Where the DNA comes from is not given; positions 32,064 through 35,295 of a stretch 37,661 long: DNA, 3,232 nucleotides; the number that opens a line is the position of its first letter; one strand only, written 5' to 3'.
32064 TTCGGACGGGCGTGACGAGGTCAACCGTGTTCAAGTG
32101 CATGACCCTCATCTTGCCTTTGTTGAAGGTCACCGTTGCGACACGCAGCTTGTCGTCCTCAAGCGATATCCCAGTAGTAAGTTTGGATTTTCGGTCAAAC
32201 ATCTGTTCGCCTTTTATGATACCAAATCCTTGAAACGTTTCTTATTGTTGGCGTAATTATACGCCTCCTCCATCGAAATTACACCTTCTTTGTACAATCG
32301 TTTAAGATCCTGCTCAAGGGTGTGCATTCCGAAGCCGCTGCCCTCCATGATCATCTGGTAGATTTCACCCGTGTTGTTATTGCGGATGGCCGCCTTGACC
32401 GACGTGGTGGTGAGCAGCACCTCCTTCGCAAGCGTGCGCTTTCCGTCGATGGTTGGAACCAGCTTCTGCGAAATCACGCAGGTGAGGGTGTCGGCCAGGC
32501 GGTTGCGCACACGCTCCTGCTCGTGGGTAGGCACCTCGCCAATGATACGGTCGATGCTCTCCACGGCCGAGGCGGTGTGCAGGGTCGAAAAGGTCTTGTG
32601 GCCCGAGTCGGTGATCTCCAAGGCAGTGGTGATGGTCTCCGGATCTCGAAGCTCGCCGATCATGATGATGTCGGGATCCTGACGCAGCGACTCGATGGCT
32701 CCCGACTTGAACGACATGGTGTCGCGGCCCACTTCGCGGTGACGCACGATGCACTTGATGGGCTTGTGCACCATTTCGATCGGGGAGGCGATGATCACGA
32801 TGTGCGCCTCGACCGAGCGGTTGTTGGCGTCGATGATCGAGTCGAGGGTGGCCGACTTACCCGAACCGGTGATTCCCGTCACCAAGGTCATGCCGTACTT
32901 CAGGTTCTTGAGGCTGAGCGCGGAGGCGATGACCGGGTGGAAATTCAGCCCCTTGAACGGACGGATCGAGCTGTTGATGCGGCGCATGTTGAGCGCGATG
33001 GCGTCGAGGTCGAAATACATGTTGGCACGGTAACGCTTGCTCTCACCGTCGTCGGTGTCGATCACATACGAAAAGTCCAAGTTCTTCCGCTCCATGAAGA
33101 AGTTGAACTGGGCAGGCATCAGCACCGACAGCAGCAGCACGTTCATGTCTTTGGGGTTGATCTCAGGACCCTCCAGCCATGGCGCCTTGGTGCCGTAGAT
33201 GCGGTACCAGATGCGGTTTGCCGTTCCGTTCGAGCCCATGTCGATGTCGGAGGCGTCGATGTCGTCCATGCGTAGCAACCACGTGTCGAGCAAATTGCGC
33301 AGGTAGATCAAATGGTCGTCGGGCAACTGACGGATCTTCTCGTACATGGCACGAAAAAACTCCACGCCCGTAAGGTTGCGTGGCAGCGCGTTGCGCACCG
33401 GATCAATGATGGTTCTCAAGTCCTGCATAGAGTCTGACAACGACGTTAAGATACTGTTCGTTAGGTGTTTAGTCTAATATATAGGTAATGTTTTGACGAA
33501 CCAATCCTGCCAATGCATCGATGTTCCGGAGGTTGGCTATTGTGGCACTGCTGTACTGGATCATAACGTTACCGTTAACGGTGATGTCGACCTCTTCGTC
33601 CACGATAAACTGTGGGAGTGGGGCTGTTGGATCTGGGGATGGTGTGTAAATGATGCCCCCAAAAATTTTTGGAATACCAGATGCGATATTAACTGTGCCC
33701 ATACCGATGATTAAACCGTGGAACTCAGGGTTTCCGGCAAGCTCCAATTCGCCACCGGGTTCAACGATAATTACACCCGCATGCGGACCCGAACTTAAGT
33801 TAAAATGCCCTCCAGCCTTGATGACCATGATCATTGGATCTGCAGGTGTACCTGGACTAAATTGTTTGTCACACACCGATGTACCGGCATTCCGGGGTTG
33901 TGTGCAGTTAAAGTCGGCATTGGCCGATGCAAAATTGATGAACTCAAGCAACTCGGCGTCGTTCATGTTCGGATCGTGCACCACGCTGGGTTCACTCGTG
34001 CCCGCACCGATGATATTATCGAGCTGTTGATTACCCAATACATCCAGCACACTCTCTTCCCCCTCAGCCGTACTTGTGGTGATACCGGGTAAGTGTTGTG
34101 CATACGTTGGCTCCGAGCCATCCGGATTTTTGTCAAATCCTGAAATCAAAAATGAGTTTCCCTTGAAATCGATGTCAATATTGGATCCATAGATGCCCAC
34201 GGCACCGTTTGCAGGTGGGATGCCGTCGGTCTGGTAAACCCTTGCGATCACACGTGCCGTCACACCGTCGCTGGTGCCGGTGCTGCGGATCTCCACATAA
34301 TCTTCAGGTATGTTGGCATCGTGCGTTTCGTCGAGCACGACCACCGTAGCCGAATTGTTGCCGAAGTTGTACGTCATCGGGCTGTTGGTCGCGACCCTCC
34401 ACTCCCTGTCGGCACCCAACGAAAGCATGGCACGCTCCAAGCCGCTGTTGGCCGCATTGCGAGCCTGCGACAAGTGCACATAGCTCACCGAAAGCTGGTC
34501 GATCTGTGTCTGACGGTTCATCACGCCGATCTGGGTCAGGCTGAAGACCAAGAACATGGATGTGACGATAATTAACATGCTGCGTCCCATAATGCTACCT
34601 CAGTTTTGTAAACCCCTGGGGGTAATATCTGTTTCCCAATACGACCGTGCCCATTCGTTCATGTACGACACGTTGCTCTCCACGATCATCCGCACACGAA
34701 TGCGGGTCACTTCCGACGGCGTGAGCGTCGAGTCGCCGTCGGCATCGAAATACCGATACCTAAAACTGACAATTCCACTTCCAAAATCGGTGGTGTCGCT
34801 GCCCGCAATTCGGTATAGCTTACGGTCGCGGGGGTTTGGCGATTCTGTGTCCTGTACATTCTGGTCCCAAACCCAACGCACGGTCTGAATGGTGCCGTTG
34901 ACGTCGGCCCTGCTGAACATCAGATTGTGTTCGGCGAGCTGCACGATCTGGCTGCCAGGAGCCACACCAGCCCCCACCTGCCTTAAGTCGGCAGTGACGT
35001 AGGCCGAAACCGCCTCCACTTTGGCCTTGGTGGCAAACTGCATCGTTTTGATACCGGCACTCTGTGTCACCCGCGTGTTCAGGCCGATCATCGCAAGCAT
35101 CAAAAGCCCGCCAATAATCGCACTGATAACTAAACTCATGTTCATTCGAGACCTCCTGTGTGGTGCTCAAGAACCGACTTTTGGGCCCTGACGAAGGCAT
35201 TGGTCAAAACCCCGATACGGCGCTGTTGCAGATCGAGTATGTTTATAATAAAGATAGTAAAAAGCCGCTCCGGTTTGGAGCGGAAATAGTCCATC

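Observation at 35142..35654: Stand-alone cNMP-binding protein translationally coupled inside the minor-pilin block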

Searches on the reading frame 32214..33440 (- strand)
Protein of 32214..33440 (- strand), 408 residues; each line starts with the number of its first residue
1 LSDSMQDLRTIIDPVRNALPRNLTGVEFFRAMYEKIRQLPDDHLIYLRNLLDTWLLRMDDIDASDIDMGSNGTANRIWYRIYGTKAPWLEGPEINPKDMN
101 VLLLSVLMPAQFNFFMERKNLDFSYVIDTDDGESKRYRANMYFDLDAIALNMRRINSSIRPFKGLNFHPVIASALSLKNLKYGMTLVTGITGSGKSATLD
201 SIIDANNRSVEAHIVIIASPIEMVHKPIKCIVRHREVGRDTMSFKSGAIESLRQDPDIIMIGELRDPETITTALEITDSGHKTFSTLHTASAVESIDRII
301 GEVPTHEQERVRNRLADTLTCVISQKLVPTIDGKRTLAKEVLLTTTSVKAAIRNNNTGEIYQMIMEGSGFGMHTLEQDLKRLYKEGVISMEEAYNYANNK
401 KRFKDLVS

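Call 3: search_protein_families(library=pfam, proteins=[window:32214-33440:-], max_evalue=1)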
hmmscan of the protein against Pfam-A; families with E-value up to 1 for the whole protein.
window:32214-33440:- (408 aa): 11 families
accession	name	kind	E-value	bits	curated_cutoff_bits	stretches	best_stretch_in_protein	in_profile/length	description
PF00437.27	T2SSE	-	3.5e-33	115.2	24.9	1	179-367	139-312/370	Type II/IV secretion system protein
PF13555.12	AAA_29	-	0.0016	18.6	27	1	183-203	23-43/61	P-loop containing region of AAA domain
PF11602.14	NTPase_P4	-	0.0096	15.6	27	1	155-200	80-129/320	ATPase P4 of dsRNA bacteriophage phi-12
PF01935.23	DUF87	-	0.012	16.1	23.2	1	186-217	27-58/220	Helicase HerA, central domain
PF13401.12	AAA_22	-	0.014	16.2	27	1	183-211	6-33/130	AAA domain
PF13191.12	AAA_16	-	0.037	15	32.6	1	183-217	25-63/167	AAA ATPase domain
PF13476.12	AAA_23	-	0.051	14.6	27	1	166-202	14-39/201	AAA domain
PF16821.10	C_Hendra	-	0.078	13.3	30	0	313-347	100-134/153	C protein from hendra and measles viruses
PF01580.24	FtsK_SpoIIIE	-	0.16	11.8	24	1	183-203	40-60/221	FtsK/SpoIIIE family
PF16880.10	EHD_N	-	0.2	12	21.5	1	379-397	2-20/33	N-terminal EH-domain containing protein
PF02492.25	cobW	-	0.22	11.5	20.7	1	184-215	2-32/180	CobW/HypB/UreG, nucleotide-binding domain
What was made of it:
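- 32214..33440 (-): PilT/PilU-family retraction-type ATPase, 408 aa. PF00437 (call 3).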

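Call 44: search_protein_families(library=ncbifam, proteins=[window:32214-33440:-], max_evalue=0.1)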
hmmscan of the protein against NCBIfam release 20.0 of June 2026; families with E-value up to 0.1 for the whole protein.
window:32214-33440:- (408 aa): 20 families
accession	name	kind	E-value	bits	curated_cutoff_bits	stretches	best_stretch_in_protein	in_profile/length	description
TIGR01420.1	pilT_fam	subfamily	1.4e-95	320.4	319.1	1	51-401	2-342/343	PilT/PilU family type 4a pilus ATPase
TIGR02525.1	plasmid_TraJ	equivalog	5.1e-40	137.6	368.3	1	130-395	95-365/372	plasmid transfer ATPase TraJ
TIGR02524.1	dot_icm_DotB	equivalog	2.3e-38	132.4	463.3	1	50-389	5-346/358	Dot/Icm type IV secretion system ATPase DotB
TIGR02533.1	type_II_gspE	equivalog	1.3e-26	93.3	630.25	1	180-331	241-382/486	type II secretion system ATPase GspE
NF041000.1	ATPase_ComGA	equivalog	1.3e-25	89.9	300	1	176-330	122-267/267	competence type IV pilus ATPase ComGA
NF007755.0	PRK10436.1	equivalog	4.1e-25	88.4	617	1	180-330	217-357/465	type II secretion system protein GspE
TIGR02538.1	type_IV_pilB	equivalog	4.3e-25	88.4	675.65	1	180-300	314-430/564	type IV-A pilus assembly ATPase PilB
NF053534.1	T4PilAsmATPsTfpB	equivalog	2.5e-24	85.6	850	1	50-300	204-450/584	type IV pilus assembly ATPase TfpB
NF058587.1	archaellum_moto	equivalog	4.3e-09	35.7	550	1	179-302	271-396/527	archaellum flagellar ATPase motor FlaI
TIGR03819.1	heli_sec_ATPase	hypoth_equivalog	1.8e-08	34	373.15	1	185-338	181-336/340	TadA family conjugal transfer-associated ATPase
TIGR02782.1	TrbB_P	equivalog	2.5e-08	33.6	304.55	1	186-325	140-278/303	P-type conjugative transfer ATPase TrbB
TIGR02788.1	VirB11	equivalog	4.3e-08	32.5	249.95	1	186-304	148-267/308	P-type DNA transfer ATPase VirB11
NF053672.1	bindosome_BasE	exception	3.7e-07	29.2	1000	1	184-302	272-391/512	bindosome assembly system ATPase subunit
NF010469.0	PRK13894.1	subfamily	5.2e-07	29.3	508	1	185-308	152-273/320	conjugal transfer ATPase TrbB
NF010425.0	PRK13851.1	equivalog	1.3e-06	27.5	461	1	185-307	165-288/344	type IV secretion system protein VirB11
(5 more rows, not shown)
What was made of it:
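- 32214..33440 (-): TIGR01420 scores 320.4 bits against a cut-off of 319.1 (call 44).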

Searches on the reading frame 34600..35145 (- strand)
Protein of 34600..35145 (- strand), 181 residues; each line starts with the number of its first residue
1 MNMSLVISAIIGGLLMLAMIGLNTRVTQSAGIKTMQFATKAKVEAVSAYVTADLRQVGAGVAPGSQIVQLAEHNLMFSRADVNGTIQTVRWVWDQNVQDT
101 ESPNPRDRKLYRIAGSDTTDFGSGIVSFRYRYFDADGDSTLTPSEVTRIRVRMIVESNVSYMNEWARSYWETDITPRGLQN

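Call 3: search_protein_families(library=pfam, proteins=[window:34600-35145:-], max_evalue=1)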
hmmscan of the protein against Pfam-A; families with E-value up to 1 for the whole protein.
window:34600-35145:- (181 aa): 1 family
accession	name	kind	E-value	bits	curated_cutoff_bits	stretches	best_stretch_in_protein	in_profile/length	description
PF00036.39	EF-hand_1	-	0.057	13.4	25.4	0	131-148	7-24/29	EF hand domain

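Call 44: search_protein_families(library=ncbifam, proteins=[window:34600-35145:-], max_evalue=0.1)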
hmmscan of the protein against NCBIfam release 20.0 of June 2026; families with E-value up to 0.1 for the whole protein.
window:34600-35145:- (181 aa): 0 families

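Call 65: search_solved_structures(query=A6, max_evalue=10, show_alignments=2)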
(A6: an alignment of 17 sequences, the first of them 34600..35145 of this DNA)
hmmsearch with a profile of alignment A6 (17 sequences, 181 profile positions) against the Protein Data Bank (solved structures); distinct sequences matched with E-value up to 10: 2.
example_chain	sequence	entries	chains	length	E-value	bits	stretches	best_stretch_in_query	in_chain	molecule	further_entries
2p0t_A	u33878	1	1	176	0.5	13.2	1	40-139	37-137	UPF0307 protein PSPTO_4464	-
1eku_A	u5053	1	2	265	3.3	10.6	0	115-156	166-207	Interferon gamma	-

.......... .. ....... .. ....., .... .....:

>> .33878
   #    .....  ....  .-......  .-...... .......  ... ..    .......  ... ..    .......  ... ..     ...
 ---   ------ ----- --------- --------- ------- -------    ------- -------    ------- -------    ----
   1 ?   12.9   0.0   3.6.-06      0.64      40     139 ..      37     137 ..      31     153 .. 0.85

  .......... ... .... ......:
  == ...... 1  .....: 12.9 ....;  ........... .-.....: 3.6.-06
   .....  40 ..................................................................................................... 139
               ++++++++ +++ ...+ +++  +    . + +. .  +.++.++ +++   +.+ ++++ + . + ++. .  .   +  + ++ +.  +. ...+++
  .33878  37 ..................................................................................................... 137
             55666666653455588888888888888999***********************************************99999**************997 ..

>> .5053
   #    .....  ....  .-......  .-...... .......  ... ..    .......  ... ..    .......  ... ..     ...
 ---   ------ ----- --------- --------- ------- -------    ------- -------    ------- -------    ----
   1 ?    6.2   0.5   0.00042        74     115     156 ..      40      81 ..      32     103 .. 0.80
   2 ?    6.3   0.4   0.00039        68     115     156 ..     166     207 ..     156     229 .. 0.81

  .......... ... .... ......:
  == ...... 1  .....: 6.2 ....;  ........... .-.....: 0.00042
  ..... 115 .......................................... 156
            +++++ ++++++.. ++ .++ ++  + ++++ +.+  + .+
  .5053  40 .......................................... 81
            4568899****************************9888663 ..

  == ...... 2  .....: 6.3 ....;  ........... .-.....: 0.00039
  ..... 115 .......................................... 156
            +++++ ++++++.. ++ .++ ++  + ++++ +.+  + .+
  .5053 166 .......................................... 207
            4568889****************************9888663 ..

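Call 66: search_protein_families(library=pfam, alignment_id=A6, max_evalue=1)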
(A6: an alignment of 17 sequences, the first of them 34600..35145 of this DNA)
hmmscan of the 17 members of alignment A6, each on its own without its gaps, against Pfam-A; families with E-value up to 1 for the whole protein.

A. member 1, window:34600-35145:- (181 aa): 1 family
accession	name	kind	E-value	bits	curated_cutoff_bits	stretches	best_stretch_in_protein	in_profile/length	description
PF00036.39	EF-hand_1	-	0.057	13.4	25.4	0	131-148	7-24/29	EF hand domain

B. families by the number of members that match (of 17 scanned): 7 families
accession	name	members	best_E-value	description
PF00036.39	EF-hand_1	1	0.057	EF hand domain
PF01180.27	DHO_dh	1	0.058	Dihydroorotate dehydrogenase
PF00553.25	CBM_2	1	0.12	Cellulose binding domain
PF03988.17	DUF347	1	0.12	Repeat of Unknown Function (DUF347)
PF23835.1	DUF7205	1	0.14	Domain of unknown function (DUF7205)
PF02639.20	DUF188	1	0.17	Uncharacterized BCR, YaiI/YqxD family COG1671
PF25513.1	P2_C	1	0.21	Viral coat protein P2 C-terminal domain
